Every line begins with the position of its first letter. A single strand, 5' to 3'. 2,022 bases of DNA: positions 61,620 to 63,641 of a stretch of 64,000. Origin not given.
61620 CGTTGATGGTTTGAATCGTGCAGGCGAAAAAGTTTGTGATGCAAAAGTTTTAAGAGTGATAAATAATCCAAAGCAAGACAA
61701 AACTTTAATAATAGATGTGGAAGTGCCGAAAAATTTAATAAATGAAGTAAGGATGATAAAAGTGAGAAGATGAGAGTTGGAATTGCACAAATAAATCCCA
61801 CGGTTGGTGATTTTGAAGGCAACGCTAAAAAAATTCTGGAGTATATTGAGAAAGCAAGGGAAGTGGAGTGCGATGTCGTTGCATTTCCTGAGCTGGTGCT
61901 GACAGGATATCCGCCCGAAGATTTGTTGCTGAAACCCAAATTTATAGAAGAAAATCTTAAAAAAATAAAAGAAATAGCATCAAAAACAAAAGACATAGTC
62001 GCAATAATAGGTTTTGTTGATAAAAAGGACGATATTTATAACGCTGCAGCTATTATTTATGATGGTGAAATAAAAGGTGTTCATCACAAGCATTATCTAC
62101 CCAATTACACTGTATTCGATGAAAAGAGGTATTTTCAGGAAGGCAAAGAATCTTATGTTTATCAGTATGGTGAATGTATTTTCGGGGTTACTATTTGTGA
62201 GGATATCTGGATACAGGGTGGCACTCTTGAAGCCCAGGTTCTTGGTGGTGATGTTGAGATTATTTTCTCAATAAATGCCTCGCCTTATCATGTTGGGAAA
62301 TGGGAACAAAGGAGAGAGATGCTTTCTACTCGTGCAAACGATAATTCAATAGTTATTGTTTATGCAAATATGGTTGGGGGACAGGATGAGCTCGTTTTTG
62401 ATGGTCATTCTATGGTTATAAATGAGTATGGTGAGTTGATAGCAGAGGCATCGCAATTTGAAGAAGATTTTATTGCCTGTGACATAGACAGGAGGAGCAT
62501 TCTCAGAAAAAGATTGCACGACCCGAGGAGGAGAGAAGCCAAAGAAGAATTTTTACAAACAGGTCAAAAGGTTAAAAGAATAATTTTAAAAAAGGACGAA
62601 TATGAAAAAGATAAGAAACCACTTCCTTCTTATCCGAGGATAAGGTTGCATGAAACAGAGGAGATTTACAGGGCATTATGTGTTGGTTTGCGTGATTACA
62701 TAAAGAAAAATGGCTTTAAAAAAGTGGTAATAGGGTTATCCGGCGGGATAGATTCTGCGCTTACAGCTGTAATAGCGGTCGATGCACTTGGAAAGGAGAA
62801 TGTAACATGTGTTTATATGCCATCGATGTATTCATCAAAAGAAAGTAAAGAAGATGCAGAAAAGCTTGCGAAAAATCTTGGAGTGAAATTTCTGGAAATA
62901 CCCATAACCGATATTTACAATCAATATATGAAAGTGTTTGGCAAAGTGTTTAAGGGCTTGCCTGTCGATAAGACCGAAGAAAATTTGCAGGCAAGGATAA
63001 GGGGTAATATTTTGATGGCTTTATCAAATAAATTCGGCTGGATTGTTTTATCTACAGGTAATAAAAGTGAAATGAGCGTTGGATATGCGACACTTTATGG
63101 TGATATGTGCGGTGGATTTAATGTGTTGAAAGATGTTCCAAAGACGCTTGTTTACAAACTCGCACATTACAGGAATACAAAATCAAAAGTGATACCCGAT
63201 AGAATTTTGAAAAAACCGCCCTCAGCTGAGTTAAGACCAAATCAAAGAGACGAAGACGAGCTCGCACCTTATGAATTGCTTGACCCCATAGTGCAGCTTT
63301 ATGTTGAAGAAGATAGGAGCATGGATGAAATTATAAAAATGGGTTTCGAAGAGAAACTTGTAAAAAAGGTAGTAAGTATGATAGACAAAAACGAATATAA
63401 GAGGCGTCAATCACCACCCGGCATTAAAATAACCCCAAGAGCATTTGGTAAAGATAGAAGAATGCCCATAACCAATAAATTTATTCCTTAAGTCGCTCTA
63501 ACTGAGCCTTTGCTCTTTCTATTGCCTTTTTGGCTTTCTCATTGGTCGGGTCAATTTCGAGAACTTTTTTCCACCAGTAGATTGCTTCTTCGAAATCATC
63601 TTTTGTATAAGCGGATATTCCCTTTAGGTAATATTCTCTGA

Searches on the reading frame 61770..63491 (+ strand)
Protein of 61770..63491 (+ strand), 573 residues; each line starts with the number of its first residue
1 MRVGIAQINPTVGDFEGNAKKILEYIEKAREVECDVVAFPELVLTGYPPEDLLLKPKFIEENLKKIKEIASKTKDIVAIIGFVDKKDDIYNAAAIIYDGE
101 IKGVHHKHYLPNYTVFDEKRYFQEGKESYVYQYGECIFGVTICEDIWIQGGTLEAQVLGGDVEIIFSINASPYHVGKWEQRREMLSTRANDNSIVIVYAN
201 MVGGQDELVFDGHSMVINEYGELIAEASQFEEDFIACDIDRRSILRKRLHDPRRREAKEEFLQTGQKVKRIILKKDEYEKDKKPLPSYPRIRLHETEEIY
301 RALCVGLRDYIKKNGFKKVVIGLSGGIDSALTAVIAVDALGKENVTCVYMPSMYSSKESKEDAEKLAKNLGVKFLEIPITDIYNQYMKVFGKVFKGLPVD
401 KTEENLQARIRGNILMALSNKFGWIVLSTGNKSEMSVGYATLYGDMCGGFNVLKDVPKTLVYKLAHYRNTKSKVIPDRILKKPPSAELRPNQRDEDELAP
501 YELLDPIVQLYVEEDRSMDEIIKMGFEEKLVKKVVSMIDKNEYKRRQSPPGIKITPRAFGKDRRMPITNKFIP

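Call 57: find_encoding_contigs(protein=window:61770-63491:+, flank=10000, max_places=6)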
Protein window:61770-63491:+ (573 aa): 3 contigs read that carry it; 2 places shown.
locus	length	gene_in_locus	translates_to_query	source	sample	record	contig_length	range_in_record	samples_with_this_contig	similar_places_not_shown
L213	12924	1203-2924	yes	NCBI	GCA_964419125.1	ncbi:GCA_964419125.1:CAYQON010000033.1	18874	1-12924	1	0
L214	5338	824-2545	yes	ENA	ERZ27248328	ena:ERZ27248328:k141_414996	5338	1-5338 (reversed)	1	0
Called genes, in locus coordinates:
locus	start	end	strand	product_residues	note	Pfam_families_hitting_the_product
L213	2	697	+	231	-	?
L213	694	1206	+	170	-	PF13237:Fer4_10 (weak), PF12838:Fer4_7, PF25160:LdpA_Fe-S-bd (weak), PF00037:Fer4 (weak)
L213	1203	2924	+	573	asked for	PF00795:CN_hydrolase, PF02540:NAD_synthase, PF03054:tRNA_Me_trans (faint)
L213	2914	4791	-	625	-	PF13432:TPR_16 (faint), PF00515:TPR_1 (faint), PF07719:TPR_2 (faint), PF13174:TPR_6 (faint), PF13181:TPR_8 (faint), PF13371:TPR_9 (faint), PF13414:TPR_11 (faint), PF13428:TPR_14 (faint), +5 more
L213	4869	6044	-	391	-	PF12728:HTH_17, PF13581:HATPase_c_2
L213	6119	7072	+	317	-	PF09989:DUF2229, PF06050:HGD-D (faint)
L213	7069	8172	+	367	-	PF09989:DUF2229 (faint), PF06050:HGD-D (weak)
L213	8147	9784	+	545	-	PF00072:Response_reg, PF20250:FapA_N, PF03961:FapA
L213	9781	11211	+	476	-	PF01523:PmbA_TldD_1st, PF19290:PmbA_TldD_2nd, PF19289:PmbA_TldD_3rd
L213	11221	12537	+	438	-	PF19289:PmbA_TldD_3rd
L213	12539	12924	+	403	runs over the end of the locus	-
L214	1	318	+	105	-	?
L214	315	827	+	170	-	PF13237:Fer4_10 (weak), PF12838:Fer4_7, PF25160:LdpA_Fe-S-bd (weak), PF00037:Fer4 (weak)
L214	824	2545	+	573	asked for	PF00795:CN_hydrolase, PF02540:NAD_synthase, PF03054:tRNA_Me_trans (faint)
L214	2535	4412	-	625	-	PF13432:TPR_16 (faint), PF00515:TPR_1 (faint), PF07719:TPR_2 (faint), PF13174:TPR_6 (faint), PF13181:TPR_8 (faint), PF13371:TPR_9 (faint), PF13414:TPR_11 (faint), PF13428:TPR_14 (faint), +5 more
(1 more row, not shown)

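Call 79: find_homologous_proteins(query=L213:11221-12537:+, max_evalue=1e-100)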
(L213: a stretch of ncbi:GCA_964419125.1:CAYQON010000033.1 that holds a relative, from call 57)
Query L213:11221-12537:+ (438 aa): 58 proteins with E <= 1e-100 among 8000 candidates.
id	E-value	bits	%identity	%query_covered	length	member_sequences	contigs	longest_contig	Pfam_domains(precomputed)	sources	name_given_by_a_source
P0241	9.5e-286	965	98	100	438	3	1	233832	PF19289.5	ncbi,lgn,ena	-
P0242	1.6e-126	441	51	99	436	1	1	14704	PF19289.5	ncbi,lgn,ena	-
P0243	5.4e-125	436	50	99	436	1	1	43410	PF19289.5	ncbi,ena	-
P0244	7.5e-125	435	51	99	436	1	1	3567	PF19289.5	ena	-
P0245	2.8e-124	433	50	99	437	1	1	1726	PF19289.5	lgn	-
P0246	1.4e-123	431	50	98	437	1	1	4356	PF19289.5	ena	-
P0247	1.6e-123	431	53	97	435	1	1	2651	PF19290.5,PF19289.5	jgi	jgi:predicted Zn-dependent protease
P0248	2.4e-123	430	51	99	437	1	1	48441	PF19289.5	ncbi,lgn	-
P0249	4.5e-122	426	50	97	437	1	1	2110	PF19289.5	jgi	-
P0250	4.9e-122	426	50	99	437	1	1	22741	PF19289.5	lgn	-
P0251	6.4e-122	426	49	100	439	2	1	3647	PF19289.5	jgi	jgi:predicted Zn-dependent protease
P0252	3.5e-121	423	52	95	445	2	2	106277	PF19289.5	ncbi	ncbi:MAG: TldD/PmbA family protein [candidate division WOR-3 bacterium]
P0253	4.6e-121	423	51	97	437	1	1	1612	PF19289.5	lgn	-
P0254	9.6e-121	422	49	99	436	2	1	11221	PF19289.5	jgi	jgi:predicted Zn-dependent protease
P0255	9.3e-120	419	47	100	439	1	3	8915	PF19289.5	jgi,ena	-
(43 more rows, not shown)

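Call 80: find_encoding_contigs(protein=P0241, flank=10000, max_places=4)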
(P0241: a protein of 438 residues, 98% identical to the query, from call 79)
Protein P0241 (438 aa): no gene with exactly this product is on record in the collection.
